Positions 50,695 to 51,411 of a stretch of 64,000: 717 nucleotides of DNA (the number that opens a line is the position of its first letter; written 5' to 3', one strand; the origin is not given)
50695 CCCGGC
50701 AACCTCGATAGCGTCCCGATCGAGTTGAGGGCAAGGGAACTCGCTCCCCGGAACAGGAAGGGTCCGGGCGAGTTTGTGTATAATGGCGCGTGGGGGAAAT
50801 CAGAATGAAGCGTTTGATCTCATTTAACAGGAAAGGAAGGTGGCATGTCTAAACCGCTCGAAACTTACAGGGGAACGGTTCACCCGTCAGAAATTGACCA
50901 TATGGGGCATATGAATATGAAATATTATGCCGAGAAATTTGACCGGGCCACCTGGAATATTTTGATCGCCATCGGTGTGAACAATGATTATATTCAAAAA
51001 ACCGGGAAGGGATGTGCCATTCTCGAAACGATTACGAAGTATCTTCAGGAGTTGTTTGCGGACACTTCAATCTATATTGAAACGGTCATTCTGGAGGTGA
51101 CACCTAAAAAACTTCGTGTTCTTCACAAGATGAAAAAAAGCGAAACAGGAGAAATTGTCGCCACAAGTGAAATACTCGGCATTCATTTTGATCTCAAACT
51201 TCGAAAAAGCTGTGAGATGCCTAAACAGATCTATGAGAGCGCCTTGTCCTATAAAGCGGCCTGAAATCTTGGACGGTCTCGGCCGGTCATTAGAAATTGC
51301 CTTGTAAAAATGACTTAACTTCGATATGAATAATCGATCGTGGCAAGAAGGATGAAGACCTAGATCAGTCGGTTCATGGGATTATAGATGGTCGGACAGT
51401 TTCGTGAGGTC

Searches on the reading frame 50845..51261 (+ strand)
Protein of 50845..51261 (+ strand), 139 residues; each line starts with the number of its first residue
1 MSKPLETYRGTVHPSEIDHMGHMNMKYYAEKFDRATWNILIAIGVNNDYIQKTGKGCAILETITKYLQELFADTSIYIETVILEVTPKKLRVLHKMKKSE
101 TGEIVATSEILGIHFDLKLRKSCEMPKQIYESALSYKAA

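Call 54: search_protein_families(library=pfam, proteins=[window:50845-51261:+], max_evalue=0.0001)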
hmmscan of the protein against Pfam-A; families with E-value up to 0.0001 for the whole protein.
window:50845-51261:+ (139 aa): 1 family
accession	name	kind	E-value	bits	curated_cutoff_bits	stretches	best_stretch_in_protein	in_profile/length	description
PF13279.12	4HBT_2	-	1.3e-22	80.9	25.5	1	12-130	1-119/122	Thioesterase-like superfamily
